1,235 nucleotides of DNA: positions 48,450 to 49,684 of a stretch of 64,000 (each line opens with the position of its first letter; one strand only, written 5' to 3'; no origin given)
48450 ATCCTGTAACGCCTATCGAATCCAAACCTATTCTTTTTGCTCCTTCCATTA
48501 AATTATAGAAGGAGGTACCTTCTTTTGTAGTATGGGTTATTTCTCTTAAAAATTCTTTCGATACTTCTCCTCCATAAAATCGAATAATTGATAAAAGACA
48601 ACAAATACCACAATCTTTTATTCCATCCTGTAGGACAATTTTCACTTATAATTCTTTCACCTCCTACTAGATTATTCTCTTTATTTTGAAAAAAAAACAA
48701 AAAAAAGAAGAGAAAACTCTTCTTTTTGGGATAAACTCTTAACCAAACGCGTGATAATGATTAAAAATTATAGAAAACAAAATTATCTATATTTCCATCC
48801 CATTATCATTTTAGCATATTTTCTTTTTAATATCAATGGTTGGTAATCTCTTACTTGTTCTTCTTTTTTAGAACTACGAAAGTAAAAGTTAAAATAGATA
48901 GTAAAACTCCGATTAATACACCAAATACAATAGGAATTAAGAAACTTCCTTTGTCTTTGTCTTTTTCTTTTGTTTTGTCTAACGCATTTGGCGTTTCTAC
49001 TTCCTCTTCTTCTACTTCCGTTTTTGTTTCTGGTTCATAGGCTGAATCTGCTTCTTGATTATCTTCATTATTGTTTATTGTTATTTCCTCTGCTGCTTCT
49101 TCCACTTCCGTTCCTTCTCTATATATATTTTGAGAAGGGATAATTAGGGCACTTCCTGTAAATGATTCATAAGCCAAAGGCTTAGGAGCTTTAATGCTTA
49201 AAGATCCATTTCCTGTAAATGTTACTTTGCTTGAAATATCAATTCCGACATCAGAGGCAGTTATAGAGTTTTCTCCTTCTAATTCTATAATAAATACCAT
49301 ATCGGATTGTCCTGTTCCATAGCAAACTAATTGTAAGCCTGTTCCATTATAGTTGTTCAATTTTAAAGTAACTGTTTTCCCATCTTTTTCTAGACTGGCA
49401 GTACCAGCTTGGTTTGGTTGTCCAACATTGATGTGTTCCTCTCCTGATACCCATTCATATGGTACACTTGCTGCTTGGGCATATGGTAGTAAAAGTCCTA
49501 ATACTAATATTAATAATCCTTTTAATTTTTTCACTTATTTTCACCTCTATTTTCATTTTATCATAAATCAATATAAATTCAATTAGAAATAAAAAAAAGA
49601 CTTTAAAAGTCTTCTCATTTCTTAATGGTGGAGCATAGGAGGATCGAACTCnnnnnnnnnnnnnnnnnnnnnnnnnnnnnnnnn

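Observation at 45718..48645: Unannotated two-peptide bacteriocin-like operon (exporter first; peptides and a tiny membrane ORF last, all overlapping)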

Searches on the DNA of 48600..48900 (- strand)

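Call 61: search_rna_families(source=window, start=48600, end=48900, threshold=evalue, max_evalue=10, show_alignments=3)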
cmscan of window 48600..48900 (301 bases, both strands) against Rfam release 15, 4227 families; matches with E-value up to 10: 8.
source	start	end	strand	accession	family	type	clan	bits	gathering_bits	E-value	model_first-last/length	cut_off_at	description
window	48695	48727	+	RF02029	sraA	Gene; sRNA;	-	19.1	56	1.4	55-86/95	no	sraA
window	48816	48883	+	RF03922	MIR2119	Gene; miRNA;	-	18.3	73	7.6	1-188/188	no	MIR2119 microRNA precursor family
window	48650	48729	-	RF02526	SSRC34_1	Gene; sRNA;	-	17.7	64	4.8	1-128/128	no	Streptococcus sRNA SSRC34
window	48752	48779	+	RF00227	FIE3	Cis-reg;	-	16.8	40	9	1-65/65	no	FIE3 (ftz instability element 3') element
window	48670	48719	+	RF03642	MIR5743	Gene; miRNA;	-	15.4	111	4.2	15-67/81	no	MIR5743 microRNA precursor family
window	48620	48730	-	RF01859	Phe_leader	Cis-reg; leader;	-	14.5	55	7.5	1-125/125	no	Phenylalanine leader peptide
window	48656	48736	-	RF01705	Flavo-1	Gene; sRNA;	-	13.8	42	3.4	1-76/76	no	Flavo-1 RNA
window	48700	48810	-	RF04315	manA-II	Cis-reg;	-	13.5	100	7.6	1-147/147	no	manA_II ncRNA motif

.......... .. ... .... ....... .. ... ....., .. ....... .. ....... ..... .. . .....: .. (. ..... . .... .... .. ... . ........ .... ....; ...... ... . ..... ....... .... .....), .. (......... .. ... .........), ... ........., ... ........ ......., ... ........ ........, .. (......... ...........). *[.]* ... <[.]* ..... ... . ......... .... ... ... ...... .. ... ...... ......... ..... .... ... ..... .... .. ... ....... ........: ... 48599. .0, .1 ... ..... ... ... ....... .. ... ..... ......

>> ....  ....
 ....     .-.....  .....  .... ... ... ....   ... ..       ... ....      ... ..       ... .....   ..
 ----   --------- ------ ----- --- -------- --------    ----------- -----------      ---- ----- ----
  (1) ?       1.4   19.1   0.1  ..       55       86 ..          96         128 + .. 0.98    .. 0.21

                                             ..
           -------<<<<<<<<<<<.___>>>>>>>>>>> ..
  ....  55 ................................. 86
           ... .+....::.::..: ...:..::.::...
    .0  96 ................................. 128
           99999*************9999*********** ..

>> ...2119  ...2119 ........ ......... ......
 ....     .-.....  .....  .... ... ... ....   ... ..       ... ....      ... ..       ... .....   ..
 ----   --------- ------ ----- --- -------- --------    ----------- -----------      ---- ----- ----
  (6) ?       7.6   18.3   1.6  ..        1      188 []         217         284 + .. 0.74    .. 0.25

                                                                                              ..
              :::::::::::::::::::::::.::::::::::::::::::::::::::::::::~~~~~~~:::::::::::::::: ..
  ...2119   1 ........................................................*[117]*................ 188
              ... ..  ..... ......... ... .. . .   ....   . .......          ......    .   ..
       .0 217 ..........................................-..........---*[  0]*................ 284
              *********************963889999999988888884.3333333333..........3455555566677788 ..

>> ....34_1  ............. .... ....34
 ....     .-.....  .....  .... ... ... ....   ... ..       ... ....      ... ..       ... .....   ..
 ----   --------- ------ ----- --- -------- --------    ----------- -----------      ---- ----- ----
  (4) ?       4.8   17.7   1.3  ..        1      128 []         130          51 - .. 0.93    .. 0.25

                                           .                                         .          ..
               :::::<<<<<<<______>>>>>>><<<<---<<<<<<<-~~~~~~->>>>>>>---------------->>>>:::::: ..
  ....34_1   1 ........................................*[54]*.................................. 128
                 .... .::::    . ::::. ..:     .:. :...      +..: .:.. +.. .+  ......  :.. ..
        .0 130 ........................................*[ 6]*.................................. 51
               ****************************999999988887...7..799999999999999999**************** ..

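Call 82: build_rna_model(alignment_id=A9, structure=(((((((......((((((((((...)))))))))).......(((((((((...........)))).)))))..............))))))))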
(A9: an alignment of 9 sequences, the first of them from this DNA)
Model R1 built from alignment A9 (9 sequences, 94 columns); structure: as given.
model positions 76; base pairs 26; branch points 1; effective number of sequences 3.44; information 0.744 bits per position. Calibrated on 0.2 Mb of random sequence (short: E-values are rough).
structure used (alignment columns):
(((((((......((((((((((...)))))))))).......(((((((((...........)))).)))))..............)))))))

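Call 83: search_with_rna_model(model_id=R1, sources=[window, L026, L027, L029, L032, L033, L039, L040, L041, L042, L043, L044, L045, L046, L047, L048, L049, L050, L051, L053, L054, L055, L056, L057, L058, L059, L060, L061, L062, L063, L064, L065, L066, L067, L068, L070, L071, L072, L075, L003, L005, L008, L010, L013, L014, L019], max_evalue=1, make_alignment=true)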
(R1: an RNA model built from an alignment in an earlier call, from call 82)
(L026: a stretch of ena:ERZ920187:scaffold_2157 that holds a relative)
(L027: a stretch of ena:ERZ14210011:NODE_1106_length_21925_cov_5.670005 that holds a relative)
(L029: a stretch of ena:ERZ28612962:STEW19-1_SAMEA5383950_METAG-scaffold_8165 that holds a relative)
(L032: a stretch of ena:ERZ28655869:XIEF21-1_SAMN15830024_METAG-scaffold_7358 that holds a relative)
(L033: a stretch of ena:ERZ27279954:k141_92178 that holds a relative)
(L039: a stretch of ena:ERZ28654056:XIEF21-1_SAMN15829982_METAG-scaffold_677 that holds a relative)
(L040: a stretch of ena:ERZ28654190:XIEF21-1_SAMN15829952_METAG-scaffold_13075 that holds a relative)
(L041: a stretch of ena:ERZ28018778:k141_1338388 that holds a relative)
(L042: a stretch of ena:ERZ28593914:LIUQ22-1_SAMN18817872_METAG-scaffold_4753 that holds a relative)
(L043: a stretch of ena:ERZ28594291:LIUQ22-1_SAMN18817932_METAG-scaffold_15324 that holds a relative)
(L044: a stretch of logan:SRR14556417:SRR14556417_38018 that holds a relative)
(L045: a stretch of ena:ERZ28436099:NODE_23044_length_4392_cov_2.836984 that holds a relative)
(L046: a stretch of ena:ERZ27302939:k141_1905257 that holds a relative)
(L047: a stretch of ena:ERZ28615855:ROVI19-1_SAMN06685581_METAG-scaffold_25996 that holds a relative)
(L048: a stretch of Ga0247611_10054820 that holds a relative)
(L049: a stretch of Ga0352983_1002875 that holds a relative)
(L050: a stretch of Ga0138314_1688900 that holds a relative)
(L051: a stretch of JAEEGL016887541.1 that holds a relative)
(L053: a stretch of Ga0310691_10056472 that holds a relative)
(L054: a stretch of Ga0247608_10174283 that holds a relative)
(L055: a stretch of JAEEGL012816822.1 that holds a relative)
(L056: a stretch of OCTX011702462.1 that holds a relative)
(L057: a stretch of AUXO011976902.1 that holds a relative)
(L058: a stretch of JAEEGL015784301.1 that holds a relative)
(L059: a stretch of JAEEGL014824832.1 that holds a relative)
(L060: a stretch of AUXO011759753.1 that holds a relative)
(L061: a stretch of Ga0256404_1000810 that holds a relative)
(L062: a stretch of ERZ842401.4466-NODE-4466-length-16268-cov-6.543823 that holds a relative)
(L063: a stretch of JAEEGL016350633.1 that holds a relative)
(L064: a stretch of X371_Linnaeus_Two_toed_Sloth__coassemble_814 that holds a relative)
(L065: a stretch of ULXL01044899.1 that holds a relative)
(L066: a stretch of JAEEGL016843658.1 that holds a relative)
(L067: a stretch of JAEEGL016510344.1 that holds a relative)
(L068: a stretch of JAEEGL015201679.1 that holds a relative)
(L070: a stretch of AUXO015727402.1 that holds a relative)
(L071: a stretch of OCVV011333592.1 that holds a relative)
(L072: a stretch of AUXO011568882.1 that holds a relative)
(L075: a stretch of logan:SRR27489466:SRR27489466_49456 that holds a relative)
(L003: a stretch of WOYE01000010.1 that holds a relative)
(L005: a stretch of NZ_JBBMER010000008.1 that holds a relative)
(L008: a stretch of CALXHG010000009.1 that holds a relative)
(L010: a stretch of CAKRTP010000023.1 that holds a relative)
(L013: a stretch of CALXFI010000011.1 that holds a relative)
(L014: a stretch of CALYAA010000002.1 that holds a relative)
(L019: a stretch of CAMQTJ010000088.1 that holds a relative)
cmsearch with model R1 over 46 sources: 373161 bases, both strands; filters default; matches with E-value up to 1: 10.
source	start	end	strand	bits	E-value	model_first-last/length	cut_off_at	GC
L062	1227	1302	+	86.9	2.1e-14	1-76/76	no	0.26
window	48728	48801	-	77.9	1.5e-12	1-76/76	no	0.28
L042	1087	1162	+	77.5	1.9e-12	1-76/76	no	0.32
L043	30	105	+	77.5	1.9e-12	1-76/76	no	0.32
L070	635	722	+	76.9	2.4e-12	1-76/76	no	0.26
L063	441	529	+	73.6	1.1e-11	1-76/76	no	0.28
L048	875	952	+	67.1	2.6e-10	1-76/76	no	0.27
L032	4578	4654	+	62.3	2.4e-09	1-76/76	no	0.26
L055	1230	1309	+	59.7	8.2e-09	1-76/76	no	0.3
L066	1256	1323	+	21.5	0.58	1-76/76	no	0.22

Alignment A10: 10 matches aligned to the model, 99 columns, each read 5' to 3' on its own strand. Consensus structure (alignment columns), stored with it:
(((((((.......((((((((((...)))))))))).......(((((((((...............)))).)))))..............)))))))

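Call 96: search_with_rna_model(model_id=R1, sources=[L076, L077, L079, L080, L082, L083, L085, L061, L039, L064], max_evalue=10, filters=off)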
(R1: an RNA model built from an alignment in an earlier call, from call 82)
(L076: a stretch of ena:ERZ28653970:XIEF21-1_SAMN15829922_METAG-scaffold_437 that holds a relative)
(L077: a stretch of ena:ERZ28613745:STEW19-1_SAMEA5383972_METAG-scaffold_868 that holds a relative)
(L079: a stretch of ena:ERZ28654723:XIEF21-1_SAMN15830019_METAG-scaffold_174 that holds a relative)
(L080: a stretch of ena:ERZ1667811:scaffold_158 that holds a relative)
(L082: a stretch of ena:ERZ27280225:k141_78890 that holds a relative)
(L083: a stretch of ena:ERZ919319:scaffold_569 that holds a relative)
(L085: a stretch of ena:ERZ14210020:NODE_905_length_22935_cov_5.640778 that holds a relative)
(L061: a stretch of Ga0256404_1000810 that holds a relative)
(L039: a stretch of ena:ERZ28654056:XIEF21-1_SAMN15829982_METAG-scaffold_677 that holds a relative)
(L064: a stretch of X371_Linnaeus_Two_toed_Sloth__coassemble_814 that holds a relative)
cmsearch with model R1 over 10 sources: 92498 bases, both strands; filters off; matches with E-value up to 10: 36.
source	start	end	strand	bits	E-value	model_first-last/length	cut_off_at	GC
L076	1326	1410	+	61.9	7.1e-10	1-76/76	no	0.33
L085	1333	1412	+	59.7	2.1e-09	1-76/76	no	0.3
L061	908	993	+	54.7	2.2e-08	1-76/76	no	0.22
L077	1336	1398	+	42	9e-06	1-76/76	no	0.37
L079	1393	1476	+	38.7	4.2e-05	1-76/76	no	0.25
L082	1313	1385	+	32.5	0.00081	1-76/76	no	0.37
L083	1314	1386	+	32.5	0.00081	1-76/76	no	0.37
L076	1053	1138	-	19.3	0.42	1-76/76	no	0.27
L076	5816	5879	-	18.2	0.68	1-76/76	no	0.23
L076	1326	1410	-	16.9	1.3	1-76/76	no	0.33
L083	1387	1440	+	16.3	1.7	11-69/76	no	0.15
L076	3726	3786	-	16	2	1-76/76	no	0.2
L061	908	993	-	15.4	2.6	1-76/76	no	0.22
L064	3710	3782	+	14.8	3.4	1-76/76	no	0.3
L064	1280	1344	+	14.2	4.6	1-76/76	no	0.26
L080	6482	6547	+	14.2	4.6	1-76/76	no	0.23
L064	2610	2666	+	14.1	4.9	1-76/76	no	0.18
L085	1333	1412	-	13.9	5.4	1-76/76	no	0.3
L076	1089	1138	+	13.8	5.7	1-76/76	no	0.2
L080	8293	8360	-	13.6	6.1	1-76/76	no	0.24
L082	1386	1440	+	13.3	7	11-69/76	no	0.15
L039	1881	1944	+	13.3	7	1-76/76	no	0.25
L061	1000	1076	+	13.2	7.3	1-76/76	no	0.27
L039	7595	7669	+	13.1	7.7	1-76/76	no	0.27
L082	6186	6288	-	13.1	7.7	1-76/76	no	0.3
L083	6186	6288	-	13.1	7.7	1-76/76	no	0.3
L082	1774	1855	-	13.1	7.8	1-76/76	no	0.22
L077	5179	5255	-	13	8.1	1-76/76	no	0.21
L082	2670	2753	-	13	8.2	1-76/76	no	0.27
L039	5777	5840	+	12.9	8.5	1-76/76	no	0.23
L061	7408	7503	+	12.8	8.8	1-76/76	no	0.28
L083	1346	1424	-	12.7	9.2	1-76/76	no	0.29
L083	2670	2753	-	12.7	9.2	1-76/76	no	0.26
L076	2567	2620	+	12.7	9.2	1-76/76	no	0.19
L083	1774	1855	-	12.6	9.7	1-76/76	no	0.23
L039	4237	4293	+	12.6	9.7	1-76/76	no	0.25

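Call 97: search_with_rna_model(model_id=R1, sources=[L001, L032, L043, L048, L061, L062, L063, L070, L076, L077, L079, L082, L085], max_evalue=0.01, filters=default, make_alignment=true)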
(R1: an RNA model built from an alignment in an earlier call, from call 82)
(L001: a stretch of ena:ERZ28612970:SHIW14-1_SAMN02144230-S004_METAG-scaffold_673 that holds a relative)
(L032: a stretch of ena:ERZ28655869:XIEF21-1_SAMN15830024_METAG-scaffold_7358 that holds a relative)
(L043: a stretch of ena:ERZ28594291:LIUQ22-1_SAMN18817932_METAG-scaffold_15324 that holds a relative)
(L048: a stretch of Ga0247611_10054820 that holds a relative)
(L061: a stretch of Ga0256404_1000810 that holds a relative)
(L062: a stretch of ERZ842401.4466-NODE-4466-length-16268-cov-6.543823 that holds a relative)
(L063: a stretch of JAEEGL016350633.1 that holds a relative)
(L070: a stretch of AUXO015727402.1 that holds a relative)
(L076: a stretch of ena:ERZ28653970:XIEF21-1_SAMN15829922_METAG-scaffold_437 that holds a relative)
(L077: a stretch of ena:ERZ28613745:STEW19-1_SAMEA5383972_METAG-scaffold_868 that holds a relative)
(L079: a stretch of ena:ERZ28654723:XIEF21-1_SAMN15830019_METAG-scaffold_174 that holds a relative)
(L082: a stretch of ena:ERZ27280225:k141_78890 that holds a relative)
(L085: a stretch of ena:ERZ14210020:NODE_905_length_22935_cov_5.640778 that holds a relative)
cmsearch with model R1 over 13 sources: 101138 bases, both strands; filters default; matches with E-value up to 0.01: 11.
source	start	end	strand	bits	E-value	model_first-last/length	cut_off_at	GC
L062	1227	1302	+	86.9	5.7e-15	1-76/76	no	0.26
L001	5845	5918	+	77.9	4.1e-13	1-76/76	no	0.28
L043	30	105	+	77.5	5e-13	1-76/76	no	0.32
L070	635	722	+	76.9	6.5e-13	1-76/76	no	0.26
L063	441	529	+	73.6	3.1e-12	1-76/76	no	0.28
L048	875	952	+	67.1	6.9e-11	1-76/76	no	0.27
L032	4578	4654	+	62.3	6.4e-10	1-76/76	no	0.26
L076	1326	1410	+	61.9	7.8e-10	1-76/76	no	0.33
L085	1333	1412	+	59.7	2.2e-09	1-76/76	no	0.3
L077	1336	1398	+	42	9.8e-06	1-76/76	no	0.37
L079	1393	1476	+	38.8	4.5e-05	1-76/76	no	0.25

Alignment A12: 11 matches aligned to the model, 104 columns, each read 5' to 3' on its own strand. Consensus structure (alignment columns), stored with it:
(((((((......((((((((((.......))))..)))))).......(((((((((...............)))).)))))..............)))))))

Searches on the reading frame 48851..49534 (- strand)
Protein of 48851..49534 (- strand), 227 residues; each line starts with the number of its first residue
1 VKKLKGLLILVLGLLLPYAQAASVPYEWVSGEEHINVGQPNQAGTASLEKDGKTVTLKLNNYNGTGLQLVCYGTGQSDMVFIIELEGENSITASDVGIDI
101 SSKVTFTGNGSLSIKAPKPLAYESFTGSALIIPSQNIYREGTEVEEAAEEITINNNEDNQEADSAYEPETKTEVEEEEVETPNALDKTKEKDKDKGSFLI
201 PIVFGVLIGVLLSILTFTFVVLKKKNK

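Call 3: search_protein_families(library=pfam, proteins=[window:48851-49534:-], max_evalue=1)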
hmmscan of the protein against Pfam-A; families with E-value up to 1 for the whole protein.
window:48851-49534:- (227 aa): 3 families
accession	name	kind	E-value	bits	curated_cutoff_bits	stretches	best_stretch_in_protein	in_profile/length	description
PF05808.16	Podoplanin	-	0.028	15.2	30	1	142-212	40-118/135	Podoplanin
PF13373.11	Dsc3_C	-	0.052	14.2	25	1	149-221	50-117/145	DSC E3 ubiquitin ligase complex subunit 3, C-terminal domain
PF06024.17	Orf78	-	0.064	14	29.4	1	155-226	25-91/101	Orf78 (ac78)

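Call 4: search_protein_families(library=ncbifam, proteins=[window:48851-49534:-], max_evalue=1)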
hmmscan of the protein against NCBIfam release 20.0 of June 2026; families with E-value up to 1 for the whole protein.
window:48851-49534:- (227 aa): 2 families
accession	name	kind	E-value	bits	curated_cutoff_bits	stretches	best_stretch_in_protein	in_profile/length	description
NF045751.1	MPN385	equivalog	0.043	14.5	120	1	191-225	68-102/105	MPN385 family protein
TIGR00927.1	2A1904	subfamily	0.15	9.6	710.1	1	149-208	972-1033/1209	K+-dependent Na+/Ca+ exchanger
